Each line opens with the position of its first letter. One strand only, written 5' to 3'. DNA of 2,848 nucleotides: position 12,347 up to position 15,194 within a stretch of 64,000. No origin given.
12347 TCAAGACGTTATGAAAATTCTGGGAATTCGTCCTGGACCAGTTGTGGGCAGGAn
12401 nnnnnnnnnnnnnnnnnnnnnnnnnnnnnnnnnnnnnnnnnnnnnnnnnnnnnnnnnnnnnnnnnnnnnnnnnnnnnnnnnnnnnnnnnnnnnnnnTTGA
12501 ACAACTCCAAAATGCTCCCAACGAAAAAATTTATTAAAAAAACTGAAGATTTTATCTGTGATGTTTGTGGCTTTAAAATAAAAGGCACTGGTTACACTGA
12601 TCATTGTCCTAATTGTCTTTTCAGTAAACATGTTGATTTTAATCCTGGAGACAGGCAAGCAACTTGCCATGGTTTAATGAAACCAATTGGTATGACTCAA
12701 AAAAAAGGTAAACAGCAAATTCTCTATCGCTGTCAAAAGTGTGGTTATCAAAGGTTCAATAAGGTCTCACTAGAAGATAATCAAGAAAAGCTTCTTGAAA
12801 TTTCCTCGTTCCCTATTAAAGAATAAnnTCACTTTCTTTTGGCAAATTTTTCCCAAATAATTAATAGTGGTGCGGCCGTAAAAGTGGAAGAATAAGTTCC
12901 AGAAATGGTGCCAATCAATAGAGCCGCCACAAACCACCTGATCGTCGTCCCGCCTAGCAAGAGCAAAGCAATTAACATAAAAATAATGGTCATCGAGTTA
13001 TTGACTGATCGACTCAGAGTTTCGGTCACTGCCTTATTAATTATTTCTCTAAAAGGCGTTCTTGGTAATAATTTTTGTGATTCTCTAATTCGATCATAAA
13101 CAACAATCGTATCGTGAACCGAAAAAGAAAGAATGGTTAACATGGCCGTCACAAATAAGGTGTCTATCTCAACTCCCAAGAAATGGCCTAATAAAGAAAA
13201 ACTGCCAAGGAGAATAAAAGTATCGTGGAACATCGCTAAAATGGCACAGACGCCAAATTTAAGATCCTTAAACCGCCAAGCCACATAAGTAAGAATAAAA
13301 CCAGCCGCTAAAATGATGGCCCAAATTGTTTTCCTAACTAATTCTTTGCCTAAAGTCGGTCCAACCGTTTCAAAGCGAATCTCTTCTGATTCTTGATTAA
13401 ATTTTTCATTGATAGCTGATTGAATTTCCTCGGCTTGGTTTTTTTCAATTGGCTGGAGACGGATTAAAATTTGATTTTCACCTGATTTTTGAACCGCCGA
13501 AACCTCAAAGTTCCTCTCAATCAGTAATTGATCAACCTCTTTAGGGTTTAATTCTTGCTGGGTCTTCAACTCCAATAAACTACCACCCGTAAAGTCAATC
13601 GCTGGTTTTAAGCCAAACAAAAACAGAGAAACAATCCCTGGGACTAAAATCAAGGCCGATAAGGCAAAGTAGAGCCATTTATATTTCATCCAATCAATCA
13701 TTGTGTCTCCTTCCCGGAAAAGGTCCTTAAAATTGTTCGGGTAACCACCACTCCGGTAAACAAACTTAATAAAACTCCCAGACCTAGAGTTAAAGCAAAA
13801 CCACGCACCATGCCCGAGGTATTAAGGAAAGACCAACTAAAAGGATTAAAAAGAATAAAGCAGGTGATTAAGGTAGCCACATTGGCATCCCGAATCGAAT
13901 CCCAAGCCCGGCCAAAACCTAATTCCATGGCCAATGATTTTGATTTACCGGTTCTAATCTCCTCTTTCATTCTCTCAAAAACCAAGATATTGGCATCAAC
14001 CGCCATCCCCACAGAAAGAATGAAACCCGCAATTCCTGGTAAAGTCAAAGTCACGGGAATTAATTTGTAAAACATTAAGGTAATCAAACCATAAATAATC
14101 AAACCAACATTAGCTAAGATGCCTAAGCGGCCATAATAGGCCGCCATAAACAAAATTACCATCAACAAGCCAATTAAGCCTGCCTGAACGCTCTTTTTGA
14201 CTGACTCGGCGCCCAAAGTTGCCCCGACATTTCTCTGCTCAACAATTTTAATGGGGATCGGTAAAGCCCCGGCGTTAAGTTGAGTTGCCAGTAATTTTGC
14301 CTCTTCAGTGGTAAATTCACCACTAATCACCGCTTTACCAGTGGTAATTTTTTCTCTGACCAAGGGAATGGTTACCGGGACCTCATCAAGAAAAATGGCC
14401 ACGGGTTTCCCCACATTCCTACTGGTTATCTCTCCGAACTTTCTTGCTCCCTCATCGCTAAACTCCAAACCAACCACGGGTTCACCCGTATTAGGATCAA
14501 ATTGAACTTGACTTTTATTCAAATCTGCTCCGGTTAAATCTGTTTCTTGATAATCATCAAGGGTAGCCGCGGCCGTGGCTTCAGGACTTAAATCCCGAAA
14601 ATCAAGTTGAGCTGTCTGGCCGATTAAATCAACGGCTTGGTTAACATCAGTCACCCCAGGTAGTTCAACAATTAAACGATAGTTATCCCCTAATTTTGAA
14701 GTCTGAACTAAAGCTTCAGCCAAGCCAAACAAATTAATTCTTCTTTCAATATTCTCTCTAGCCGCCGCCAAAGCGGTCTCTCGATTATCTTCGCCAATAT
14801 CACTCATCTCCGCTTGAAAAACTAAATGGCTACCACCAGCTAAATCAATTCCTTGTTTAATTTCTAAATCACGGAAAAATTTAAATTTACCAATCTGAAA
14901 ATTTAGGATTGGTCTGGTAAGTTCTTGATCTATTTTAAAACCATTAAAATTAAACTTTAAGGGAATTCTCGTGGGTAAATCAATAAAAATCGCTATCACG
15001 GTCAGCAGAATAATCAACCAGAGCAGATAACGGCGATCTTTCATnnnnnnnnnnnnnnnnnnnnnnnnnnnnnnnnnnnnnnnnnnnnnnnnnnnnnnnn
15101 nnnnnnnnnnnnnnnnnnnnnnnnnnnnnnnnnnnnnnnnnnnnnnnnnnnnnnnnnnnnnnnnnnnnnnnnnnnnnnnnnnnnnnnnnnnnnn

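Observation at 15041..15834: wHTH-nucleotidyltransferase fusion and AbrB/MazE-like mini-protein translationally coupled to secDF, with no yajC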

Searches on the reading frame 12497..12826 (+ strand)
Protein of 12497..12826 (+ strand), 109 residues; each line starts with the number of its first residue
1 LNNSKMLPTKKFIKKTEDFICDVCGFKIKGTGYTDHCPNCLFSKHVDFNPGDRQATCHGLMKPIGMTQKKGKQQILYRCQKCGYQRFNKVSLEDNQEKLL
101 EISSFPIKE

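Call 49: search_protein_families(library=pfam, proteins=[window:12497-12826:+], max_evalue=0.1)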
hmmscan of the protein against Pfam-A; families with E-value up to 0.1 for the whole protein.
window:12497-12826:+ (109 aa): 9 families
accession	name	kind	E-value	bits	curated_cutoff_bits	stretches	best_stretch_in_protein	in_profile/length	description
PF12647.12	RNHCP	-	5e-28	97.4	24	1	17-100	2-90/90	RNHCP domain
PF21349.2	RUBY_RBDX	-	0.00038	20.3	26.5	1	20-43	2-25/30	Rubrerythrin, rubredoxin-like domain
PF03107.22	C1_2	-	0.00043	21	26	1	14-46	13-45/48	C1 domain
PF23458.2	DUF7130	-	0.0014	18.9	35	0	68-83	45-60/89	Domain of unknown function (DUF7130)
PF08209.17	Sgf11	-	0.0098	15.9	26.4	1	15-41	1-27/33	Sgf11 (transcriptional regulation protein)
PF03589.19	Antiterm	-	0.01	16.4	26.7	1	55-91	7-44/87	Antitermination protein Q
PF24046.1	At4g08330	-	0.016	15.7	27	0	14-55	74-114/129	At4g08330 beta-tent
PF23455.1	DUF7129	-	0.047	13.9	30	0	19-40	12-33/45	Domain of unknown function (DUF7129)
PF09845.14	OapC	-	0.082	13.6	23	1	69-102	12-45/133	Origin-associated protein OapC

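Call 61: search_protein_families(library=padloc, proteins=[window:12497-12826:+], max_evalue=0.01)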
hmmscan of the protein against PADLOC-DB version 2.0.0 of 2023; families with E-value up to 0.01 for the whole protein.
window:12497-12826:+ (109 aa): 0 families

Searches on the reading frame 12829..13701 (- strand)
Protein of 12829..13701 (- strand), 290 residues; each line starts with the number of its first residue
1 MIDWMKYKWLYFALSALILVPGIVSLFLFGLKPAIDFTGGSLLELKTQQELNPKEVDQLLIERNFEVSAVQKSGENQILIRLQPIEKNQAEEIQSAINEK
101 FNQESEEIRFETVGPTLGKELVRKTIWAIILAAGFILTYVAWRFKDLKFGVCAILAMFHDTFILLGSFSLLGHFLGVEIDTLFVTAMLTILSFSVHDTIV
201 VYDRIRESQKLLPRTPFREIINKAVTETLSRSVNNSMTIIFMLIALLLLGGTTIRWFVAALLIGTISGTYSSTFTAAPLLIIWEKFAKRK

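Call 3: search_protein_families(library=pfam, proteins=[window:12829-13701:-], max_evalue=1)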
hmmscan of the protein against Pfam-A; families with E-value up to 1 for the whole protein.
window:12829-13701:- (290 aa): 3 families
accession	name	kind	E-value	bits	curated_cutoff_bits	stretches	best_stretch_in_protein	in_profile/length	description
PF02355.23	SecD_SecF_C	-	1.7e-54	184.6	20.5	1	96-284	4-187/189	Protein export membrane protein SecD/SecF, C-terminal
PF07549.19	Sec_GG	-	2.6e-06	27.2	20.3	1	24-49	1-26/28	SecD/SecF GG Motif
PF06939.16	DUF1286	-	0.2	12.3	25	1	165-268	11-106/112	Protein of unknown function (DUF1286)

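Call 4: search_protein_families(library=ncbifam, proteins=[window:12829-13701:-], max_evalue=1)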
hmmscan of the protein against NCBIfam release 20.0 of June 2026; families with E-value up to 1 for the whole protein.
window:12829-13701:- (290 aa): 23 families
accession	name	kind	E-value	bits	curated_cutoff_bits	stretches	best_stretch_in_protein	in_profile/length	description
TIGR00966.2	transloc_SecF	equivalog_domain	3.6e-86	289.1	160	1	2-283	1-279/279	protein translocase subunit SecF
NF009583.0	PRK13024.1-3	subfamily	3.8e-81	273.2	721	1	2-289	457-739/755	protein translocase subunit SecDF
NF009585.0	PRK13024.1-5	equivalog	3.1e-63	214.2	1037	1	2-285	670-979/993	protein translocase subunit SecDF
NF009581.0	PRK13024.1-1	equivalog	1.5e-62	211.8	1058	1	2-285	449-731/752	protein translocase subunit SecDF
NF009584.0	PRK13024.1-4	equivalog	1.3e-57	195.7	1171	1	2-285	451-733/759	protein translocase subunit SecDF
NF011315.0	PRK14726.1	equivalog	1.7e-57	195.2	1249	1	2-285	547-829/855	protein translocase subunit SecDF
NF009580.0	PRK13023.1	equivalog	4.5e-40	137.6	1153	1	2-282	470-749/775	protein translocase subunit SecDF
TIGR00916.1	2A0604s01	subfamily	5.9e-40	137.3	148.6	1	72-272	39-230/231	SecD/SecF family protein translocase subunit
NF009582.0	PRK13024.1-2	equivalog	1.9e-30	105.5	723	1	4-289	528-830/859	protein translocase subunit SecDF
NF009540.0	PRK12911.1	equivalog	2.5e-26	91.4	1878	1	104-282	1216-1393/1403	bifunctional preprotein translocase subunit SecD/SecF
NF046001.1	SecDF_plasm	equivalog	5.5e-22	77.7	500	1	8-290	546-850/878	protein translocase subunit SecDF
NF006353.0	PRK08578.1-1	subfamily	4.7e-19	68.9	282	1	6-271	4-262/281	preprotein translocase subunit SecF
NF006354.0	PRK08578.1-2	equivalog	1.3e-14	54.2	353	1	29-230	40-223/296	preprotein translocase subunit SecF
TIGR01129.1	secD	equivalog_domain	2.8e-13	49.8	244.4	1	107-279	232-396/397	protein translocase subunit SecD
NF006357.0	PRK08578.2-1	equivalog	5.9e-13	49.2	304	1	11-246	8-236/282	preprotein translocase subunit SecF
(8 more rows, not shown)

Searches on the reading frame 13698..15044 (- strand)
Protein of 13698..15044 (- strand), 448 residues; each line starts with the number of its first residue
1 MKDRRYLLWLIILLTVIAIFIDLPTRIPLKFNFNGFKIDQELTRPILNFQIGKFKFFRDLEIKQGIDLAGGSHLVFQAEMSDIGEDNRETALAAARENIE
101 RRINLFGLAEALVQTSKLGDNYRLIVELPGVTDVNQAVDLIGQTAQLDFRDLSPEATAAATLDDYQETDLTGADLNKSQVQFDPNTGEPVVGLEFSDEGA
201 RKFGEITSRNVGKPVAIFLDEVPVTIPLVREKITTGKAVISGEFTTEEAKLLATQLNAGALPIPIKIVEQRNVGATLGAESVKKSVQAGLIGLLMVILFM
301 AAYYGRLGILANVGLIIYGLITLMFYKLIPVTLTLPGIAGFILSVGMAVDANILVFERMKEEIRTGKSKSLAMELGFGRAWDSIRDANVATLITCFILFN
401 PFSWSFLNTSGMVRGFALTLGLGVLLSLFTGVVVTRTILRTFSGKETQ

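Call 3: search_protein_families(library=pfam, proteins=[window:13698-15044:-], max_evalue=1)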
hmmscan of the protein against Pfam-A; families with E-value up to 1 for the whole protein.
window:13698-15044:- (448 aa): 8 families
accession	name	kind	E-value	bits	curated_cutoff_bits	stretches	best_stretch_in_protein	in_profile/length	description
PF22599.2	SecDF_P1_head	-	4.5e-29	101.1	27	1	167-263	18-114/114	SecDF, P1 head subdomain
PF21760.3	SecD_1st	-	1.6e-16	60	27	1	94-152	3-58/60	Protein translocase subunit SecDF, P1 domain, N-terminal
PF02355.23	SecD_SecF_C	-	1.2e-10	41.6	20.5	1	265-442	13-186/189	Protein export membrane protein SecD/SecF, C-terminal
PF00873.25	ACR_tran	-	9e-06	24.1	28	1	280-435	328-482/1021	AcrB/AcrD/AcrF family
PF03176.21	MMPL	-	3.9e-05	23.2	20.5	1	318-433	185-293/333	MMPL family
PF07549.19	Sec_GG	-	0.00042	20.2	20.3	1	63-81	9-27/28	SecD/SecF GG Motif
PF07853.16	DUF1648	-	0.015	15.4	28.7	1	8-39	2-32/49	Domain of unknown function (DUF1648)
PF05350.17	GSK-3_bind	-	0.28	11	25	1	126-161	32-67/238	Glycogen synthase kinase-3 binding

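Call 4: search_protein_families(library=ncbifam, proteins=[window:13698-15044:-], max_evalue=1)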
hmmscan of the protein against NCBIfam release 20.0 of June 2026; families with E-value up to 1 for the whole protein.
window:13698-15044:- (448 aa): 31 families (the best 25 are shown)
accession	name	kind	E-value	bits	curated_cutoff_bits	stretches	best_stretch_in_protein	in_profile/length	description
NF009583.0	PRK13024.1-3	subfamily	1.3e-118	397.1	721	1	59-443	38-432/755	protein translocase subunit SecDF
TIGR01129.1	secD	equivalog_domain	3.2e-109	365.7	244.4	1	65-439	2-397/397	protein translocase subunit SecD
NF009585.0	PRK13024.1-5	equivalog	4.3e-88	296.4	1037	2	166-446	379-651/993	protein translocase subunit SecDF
NF011315.0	PRK14726.1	equivalog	1.6e-79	268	1249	3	170-442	259-524/855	protein translocase subunit SecDF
NF009545.0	PRK12933.1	equivalog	6e-68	229.8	728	1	90-447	230-598/604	protein translocase subunit SecD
TIGR00916.1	2A0604s01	subfamily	5.2e-64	216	148.6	1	195-431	1-230/231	SecD/SecF family protein translocase subunit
NF009581.0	PRK13024.1-1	equivalog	1e-62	212.4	1058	1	61-440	31-408/752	protein translocase subunit SecDF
NF009584.0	PRK13024.1-4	equivalog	1.4e-59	202.3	1171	1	61-440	31-410/759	protein translocase subunit SecDF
NF009580.0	PRK13023.1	equivalog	1e-54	186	1153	1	57-439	57-444/775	protein translocase subunit SecDF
NF006218.0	PRK08343.1-4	subfamily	1e-36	126.7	383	1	61-438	30-380/392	preprotein translocase subunit SecD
NF009540.0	PRK12911.1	equivalog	2e-36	124.9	1878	1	208-438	835-1057/1403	bifunctional preprotein translocase subunit SecD/SecF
NF009582.0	PRK13024.1-2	equivalog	4.5e-32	110.9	723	1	229-438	281-483/859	protein translocase subunit SecDF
NF006216.0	PRK08343.1-2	equivalog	8.1e-24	84.3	519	2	245-436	308-491/506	preprotein translocase subunit SecD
NF046001.1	SecDF_plasm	equivalog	1.2e-19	69.9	500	1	239-445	308-506/878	protein translocase subunit SecDF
NF006217.0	PRK08343.1-3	equivalog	1.1e-16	60.6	491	1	93-437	193-530/544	preprotein translocase subunit SecD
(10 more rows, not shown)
